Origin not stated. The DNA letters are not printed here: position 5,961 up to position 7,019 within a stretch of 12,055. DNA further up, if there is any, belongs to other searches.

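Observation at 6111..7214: Orphan two-gene module: 113-aa beta-rich acidic protein plus 252-aa AAA_21/ABC-fold ATPase lacking any effector domain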

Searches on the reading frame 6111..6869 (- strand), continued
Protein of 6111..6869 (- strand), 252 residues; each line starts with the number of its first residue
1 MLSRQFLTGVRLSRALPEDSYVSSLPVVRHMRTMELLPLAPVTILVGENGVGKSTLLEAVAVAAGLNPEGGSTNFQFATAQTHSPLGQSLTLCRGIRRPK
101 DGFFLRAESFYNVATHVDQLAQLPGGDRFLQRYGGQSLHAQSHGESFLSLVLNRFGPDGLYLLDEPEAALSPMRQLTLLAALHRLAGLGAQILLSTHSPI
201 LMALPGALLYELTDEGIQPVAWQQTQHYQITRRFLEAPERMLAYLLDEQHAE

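Call 80: get_annotated_region(hit=H8, flank=3000)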
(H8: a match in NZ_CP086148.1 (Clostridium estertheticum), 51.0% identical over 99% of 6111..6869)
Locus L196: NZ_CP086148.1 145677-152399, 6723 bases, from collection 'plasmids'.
description: Clostridium estertheticum strain CM034 plasmid pCM034-189, complete sequence
organism: Clostridium estertheticum (NCBI taxid 238834)
taxonomy: Bacteria; Bacillota; Clostridia; Eubacteriales; Clostridiaceae; Clostridium; Clostridium estertheticum
host: -; source: horse,single colony,meat; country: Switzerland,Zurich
typing (MOB-suite, as given by PLSDB): non-mobilizable
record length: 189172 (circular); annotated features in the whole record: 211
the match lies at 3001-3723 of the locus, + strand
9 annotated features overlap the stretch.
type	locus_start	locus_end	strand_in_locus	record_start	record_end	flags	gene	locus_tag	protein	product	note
CDS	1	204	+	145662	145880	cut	-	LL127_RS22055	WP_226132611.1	hypothetical protein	-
CDS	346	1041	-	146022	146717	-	-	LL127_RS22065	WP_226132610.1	VanZ family protein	GO:0071555 - cell wall organization [Evidence IEA]; GO:0046677 - response to antibiotic [Evidence IEA]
CDS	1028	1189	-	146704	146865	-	-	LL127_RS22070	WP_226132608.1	hypothetical protein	-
CDS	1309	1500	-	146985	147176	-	-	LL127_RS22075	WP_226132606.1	hypothetical protein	-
CDS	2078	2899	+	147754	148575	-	-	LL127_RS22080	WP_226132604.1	FtsX-like permease family protein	-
CDS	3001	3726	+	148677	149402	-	-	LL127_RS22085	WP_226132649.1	AAA family ATPase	-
CDS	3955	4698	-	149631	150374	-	-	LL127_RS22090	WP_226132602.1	site-2 protease family protein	GO:0006508 - proteolysis [Evidence IEA]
CDS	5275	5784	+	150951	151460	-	-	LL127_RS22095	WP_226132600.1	GNAT family N-acetyltransferase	-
CDS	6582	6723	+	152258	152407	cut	-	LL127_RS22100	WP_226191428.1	hypothetical protein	-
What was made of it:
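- On ABC transporter ATP-binding subunit: The single exception is an FtsX-like gene upstream on one plasmid (call 80).
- One Clostridium plasmid copy follows an FtsX-like permease (call 80).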

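Call 81: get_annotated_region(hit=H13, flank=3000)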
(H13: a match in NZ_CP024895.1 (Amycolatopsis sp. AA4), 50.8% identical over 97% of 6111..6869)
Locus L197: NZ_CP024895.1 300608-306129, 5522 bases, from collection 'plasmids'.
description: Amycolatopsis sp. AA4 plasmid unnamed1, complete sequence
organism: Amycolatopsis sp. AA4 (NCBI taxid 1896961)
taxonomy: Bacteria; Actinomycetota; Actinomycetes; Pseudonocardiales; Pseudonocardiaceae; Amycolatopsis; Amycolatopsis sp. AA4
host: -; source: Soil sample,soil; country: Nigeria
typing (MOB-suite, as given by PLSDB): mobilizable; relaxase MOBP
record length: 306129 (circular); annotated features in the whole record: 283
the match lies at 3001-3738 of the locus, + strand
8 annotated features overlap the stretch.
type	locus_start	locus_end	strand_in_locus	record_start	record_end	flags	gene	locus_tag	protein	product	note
CDS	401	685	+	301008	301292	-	-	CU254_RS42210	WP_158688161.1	hypothetical protein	-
CDS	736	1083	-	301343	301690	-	-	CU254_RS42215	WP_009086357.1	hypothetical protein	-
CDS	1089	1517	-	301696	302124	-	-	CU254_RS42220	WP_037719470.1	hypothetical protein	-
CDS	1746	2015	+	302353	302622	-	-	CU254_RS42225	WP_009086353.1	hypothetical protein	-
CDS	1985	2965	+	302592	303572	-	-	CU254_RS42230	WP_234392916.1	recombinase family protein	GO:0006310 - DNA recombination [Evidence IEA]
CDS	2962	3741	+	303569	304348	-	-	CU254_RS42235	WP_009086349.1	AAA family ATPase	-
CDS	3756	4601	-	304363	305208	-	-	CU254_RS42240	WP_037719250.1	hypothetical protein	-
CDS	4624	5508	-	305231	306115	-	-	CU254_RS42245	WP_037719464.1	radical SAM/SPASM domain-containing protein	-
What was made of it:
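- A recombinase gene overlaps the ATPase start on an Amycolatopsis plasmid (call 81).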

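Call 82: get_annotated_region(hit=H14, flank=3000)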
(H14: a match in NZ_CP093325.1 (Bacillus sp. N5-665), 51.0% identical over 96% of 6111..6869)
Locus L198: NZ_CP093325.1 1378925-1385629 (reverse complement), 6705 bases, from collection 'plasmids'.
description: Bacillus sp. N5-665 strain N5/665 plasmid p1, complete sequence
organism: Bacillus sp. N5-665 (NCBI taxid 2925318)
taxonomy: Bacteria; Bacillota; Bacilli; Bacillales; Bacillaceae; Bacillus; Bacillus sp. N5-665
host: -; source: whole organism,peat soil; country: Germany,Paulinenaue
typing (MOB-suite, as given by PLSDB): non-mobilizable
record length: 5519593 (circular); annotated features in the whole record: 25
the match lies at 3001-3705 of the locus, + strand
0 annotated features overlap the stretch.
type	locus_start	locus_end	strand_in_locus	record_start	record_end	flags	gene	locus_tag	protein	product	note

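Call 85: search_solved_structures(query=A2, max_evalue=0.001)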
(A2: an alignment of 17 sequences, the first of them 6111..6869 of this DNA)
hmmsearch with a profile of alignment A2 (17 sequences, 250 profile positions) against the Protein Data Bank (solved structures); distinct sequences matched with E-value up to 0.001: 59.
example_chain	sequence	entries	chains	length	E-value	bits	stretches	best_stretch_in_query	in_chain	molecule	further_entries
9n69_A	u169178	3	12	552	1.9e-09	40.5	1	16-65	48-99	AAA family ATPase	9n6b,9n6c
9vkz_A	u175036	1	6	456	4.2e-09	39.4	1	152-205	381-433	Retron Ec78 probable ATPase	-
9vh1_D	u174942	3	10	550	6.6e-09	38.8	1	152-206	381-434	Retron Ec78 probable ATPase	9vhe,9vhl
9u9y_A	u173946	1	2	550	9.5e-09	38.3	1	152-206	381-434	AAA family ATPase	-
9kjx_B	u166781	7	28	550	1.1e-08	38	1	152-206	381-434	AAA family ATPase | Retron I-A effector PtuA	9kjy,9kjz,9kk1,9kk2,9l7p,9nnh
9e8z_C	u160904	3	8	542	2.3e-08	37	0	37-62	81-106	Retron Ec83 probable ATPase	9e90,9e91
22bu_B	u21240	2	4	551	3.9e-08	36.3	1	152-207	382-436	AAA family ATPase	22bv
9nnb_C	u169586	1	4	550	6.2e-08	35.6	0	152-206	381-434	Retron I-A effector PtuA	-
9nnk_C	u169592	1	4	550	6.3e-08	35.6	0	152-206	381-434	Retreon I-A effector PtuA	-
22et_E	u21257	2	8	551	5.6e-07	32.5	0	152-207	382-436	PtuA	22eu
8ee4_A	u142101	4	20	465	1.6e-06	30.9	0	32-64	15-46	PtuA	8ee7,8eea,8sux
3j15_B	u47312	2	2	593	3e-06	30.1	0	150-206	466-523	ABC transporter ATP-binding protein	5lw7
9o4a_A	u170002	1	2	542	3e-06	30.1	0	37-62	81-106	Retron Ec83 probable ATPase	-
3bk7_A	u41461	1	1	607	3.4e-06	29.9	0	150-206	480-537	ABC transporter ATP-binding protein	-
4nch_A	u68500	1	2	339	5.8e-06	29.1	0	35-64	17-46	DNA double-strand break repair Rad50 ATPase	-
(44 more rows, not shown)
